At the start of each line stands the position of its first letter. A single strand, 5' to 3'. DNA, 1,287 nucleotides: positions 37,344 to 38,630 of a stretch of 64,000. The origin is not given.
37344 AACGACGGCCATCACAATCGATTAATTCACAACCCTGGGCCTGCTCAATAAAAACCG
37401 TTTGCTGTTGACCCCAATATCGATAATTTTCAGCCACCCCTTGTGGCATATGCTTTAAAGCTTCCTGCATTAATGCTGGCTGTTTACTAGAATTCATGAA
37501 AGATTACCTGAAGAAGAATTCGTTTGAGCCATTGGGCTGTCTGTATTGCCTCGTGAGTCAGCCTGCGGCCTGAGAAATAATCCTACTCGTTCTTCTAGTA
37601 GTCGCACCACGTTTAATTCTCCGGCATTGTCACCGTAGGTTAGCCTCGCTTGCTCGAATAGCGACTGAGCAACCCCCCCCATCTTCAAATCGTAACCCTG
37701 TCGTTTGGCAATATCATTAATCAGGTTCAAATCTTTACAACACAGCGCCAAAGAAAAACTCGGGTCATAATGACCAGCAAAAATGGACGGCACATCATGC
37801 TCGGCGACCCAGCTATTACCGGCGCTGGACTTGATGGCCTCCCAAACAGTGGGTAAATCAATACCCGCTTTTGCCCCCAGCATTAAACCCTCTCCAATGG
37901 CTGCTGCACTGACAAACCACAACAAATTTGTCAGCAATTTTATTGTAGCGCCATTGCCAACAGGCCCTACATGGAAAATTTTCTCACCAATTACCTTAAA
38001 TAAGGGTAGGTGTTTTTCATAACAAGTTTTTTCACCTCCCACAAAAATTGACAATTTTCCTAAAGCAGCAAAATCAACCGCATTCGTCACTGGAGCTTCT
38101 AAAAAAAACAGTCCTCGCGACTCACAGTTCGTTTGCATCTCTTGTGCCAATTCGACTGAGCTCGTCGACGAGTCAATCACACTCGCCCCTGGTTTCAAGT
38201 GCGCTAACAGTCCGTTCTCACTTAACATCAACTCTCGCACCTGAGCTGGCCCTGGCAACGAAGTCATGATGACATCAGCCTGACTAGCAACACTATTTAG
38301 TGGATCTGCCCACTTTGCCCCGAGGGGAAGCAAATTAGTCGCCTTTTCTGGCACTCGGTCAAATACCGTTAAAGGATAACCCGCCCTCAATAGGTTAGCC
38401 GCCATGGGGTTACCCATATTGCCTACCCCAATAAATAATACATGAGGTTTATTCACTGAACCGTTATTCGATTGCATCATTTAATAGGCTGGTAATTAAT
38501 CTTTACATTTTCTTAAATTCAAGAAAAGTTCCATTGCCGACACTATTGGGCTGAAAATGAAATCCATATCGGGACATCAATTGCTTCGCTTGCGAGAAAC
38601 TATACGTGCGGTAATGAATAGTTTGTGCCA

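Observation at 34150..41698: Unassigned minus-strand cluster ending in a TPR-GT9 fusion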

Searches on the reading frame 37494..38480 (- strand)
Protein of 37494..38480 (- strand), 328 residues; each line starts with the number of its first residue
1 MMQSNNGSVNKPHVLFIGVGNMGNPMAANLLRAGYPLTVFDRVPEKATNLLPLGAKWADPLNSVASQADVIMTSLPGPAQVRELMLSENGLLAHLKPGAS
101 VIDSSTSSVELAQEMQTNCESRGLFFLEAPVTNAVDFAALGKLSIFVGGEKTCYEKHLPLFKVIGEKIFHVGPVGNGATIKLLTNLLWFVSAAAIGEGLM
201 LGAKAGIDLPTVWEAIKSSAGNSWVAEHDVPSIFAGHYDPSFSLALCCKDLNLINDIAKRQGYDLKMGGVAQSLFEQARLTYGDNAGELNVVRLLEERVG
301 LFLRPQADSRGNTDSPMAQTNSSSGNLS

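Call 4: search_protein_families(library=pfam, proteins=[window:37494-38480:-], max_evalue=0.01)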
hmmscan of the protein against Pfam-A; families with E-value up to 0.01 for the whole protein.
window:37494-38480:- (328 aa): 6 families
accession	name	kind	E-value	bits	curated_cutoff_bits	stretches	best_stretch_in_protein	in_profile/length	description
PF03446.21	NAD_binding_2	-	3.9e-44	150.9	21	1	14-172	2-161/161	NAD binding domain of 6-phosphogluconate dehydrogenase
PF14833.11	NAD_binding_11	-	7.1e-29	101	30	1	175-295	1-122/122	NAD-binding of NADP-dependent 3-hydroxyisobutyrate dehydrogenase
PF02826.25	2-Hacid_dh_C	-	1.6e-07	31.3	25.1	1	9-105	34-127/178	D-isomer specific 2-hydroxyacid dehydrogenase, NAD binding domain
PF03807.23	F420_oxidored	-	9.6e-06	26.6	21.6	1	14-85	2-76/94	NADP oxidoreductase coenzyme F420-dependent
PF01488.26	Shikimate_DH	-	3.6e-05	24.3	24.3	1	4-77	5-85/138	Shikimate / quinate 5-dehydrogenase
PF02737.24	3HCDH_N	-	0.0079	16.6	22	0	14-49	2-37/180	3-hydroxyacyl-CoA dehydrogenase, NAD binding domain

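Call 5: search_protein_families(library=ncbifam, proteins=[window:37494-38480:-], max_evalue=0.01)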
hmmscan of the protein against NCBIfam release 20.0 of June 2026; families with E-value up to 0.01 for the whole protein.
window:37494-38480:- (328 aa): 14 families
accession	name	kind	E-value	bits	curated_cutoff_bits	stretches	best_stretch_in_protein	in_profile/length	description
TIGR01505.1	tartro_sem_red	equivalog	9.1e-58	195.8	340.75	1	14-283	2-271/291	2-hydroxy-3-oxopropionate reductase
NF008592.0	PRK11559.1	equivalog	1e-56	192.4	397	1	13-279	4-270/296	2-hydroxy-3-oxopropionate reductase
TIGR01692.1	HIBADH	equivalog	3.5e-55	187.4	291.6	1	16-278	1-270/288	3-hydroxyisobutyrate dehydrogenase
NF043037.1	ThreonDh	equivalog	3.1e-54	184.4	350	1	12-280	3-272/297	L-threonate dehydrogenase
NF012005.0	PRK15461.1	equivalog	1.8e-38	132.4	348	1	14-280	4-271/298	sulfolactaldehyde 3-reductase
NF011633.0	PRK15059.1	equivalog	9.7e-38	130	451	1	16-290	5-278/292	2-hydroxy-3-oxopropionate reductase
NF007161.0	PRK09599.1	subfamily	2.2e-16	60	271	1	15-214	4-209/302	NADP-dependent phosphogluconate dehydrogenase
TIGR00872.1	gnd_rel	equivalog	1.3e-10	41.1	297.2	1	14-208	3-198/299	phosphogluconate dehydrogenase (NAD(+)-dependent, decarboxylating)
NF006765.0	PRK09287.1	equivalog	3.6e-09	36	413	1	13-198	5-200/476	NADP-dependent phosphogluconate dehydrogenase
TIGR00873.1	gnd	equivalog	1.3e-08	34.1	426.7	1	16-197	4-195/467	decarboxylating NADP(+)-dependent phosphogluconate dehydrogenase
TIGR01035.1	hemA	equivalog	0.0036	16.3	209.55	1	7-75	176-248/416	glutamyl-tRNA reductase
NF042925.1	FHMPC_DH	equivalog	0.0038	16.6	500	0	14-47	3-36/304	5-formyl-3-hydroxy-2-methylpyridine 4-carboxylate 5-dehydrogenase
NF006802.0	PRK09310.1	equivalog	0.0059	15.5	598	1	3-80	324-403/477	bifunctional 3-dehydroquinate dehydratase/shikimate dehydrogenase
TIGR00112.1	proC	equivalog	0.008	15.8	196.75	0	14-85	1-76/263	pyrroline-5-carboxylate reductase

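Call 27: search_solved_structures(query=window:37494-38480:-, max_evalue=1e-25)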
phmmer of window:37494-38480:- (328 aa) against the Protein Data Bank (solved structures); distinct sequences matched with E-value up to 1e-25: 24.
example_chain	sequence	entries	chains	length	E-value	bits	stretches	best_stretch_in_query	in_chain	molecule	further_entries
1vpd_A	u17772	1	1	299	7.2e-47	163.6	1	14-279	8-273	TARTRONATE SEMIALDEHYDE REDUCTASE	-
3obb_A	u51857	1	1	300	5.1e-46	160.8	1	13-284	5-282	Probable 3-hydroxyisobutyrate dehydrogenase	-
3q3c_A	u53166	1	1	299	6.9e-46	160.4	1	13-284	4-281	Probable 3-hydroxyisobutyrate dehydrogenase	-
3cky_A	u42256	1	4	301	5.2e-42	147.6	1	14-300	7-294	2-hydroxymethyl glutarate dehydrogenase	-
3w6u_A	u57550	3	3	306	8.9e-42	146.9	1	13-291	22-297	6-phosphogluconate dehydrogenase, NAD-binding protein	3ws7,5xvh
3w6z_A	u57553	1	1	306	6.1e-41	144.1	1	13-291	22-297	6-phosphogluconate dehydrogenase, NAD-binding protein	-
3pdu_A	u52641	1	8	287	7.1e-41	143.9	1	16-282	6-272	3-hydroxyisobutyrate dehydrogenase family protein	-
2i9p_A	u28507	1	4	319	6.2e-39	137.5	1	14-277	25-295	3-hydroxyisobutyrate dehydrogenase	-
2gf2_A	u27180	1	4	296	9.2e-39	137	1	14-276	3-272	3-hydroxyisobutyrate dehydrogenase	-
5je8_A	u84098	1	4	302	5.7e-38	134.4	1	14-286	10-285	3-hydroxyisobutyrate dehydrogenase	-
3g0o_A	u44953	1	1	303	1.4e-37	133.1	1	13-283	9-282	3-hydroxyisobutyrate dehydrogenase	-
3pef_A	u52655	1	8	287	3.7e-37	131.7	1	16-284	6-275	6-phosphogluconate dehydrogenase, NAD-binding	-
5y8g_A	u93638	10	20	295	2.6e-36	128.9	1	14-280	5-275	Probable 3-hydroxyisobutyrate dehydrogenase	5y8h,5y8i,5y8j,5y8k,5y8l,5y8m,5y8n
1yb4_A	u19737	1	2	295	2.6e-36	128.9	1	14-295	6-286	tartronic semialdehyde reductase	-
9k2j_A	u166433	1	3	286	4.6e-36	128.1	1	14-281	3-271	3-hydroxyisobutyrate dehydrogenase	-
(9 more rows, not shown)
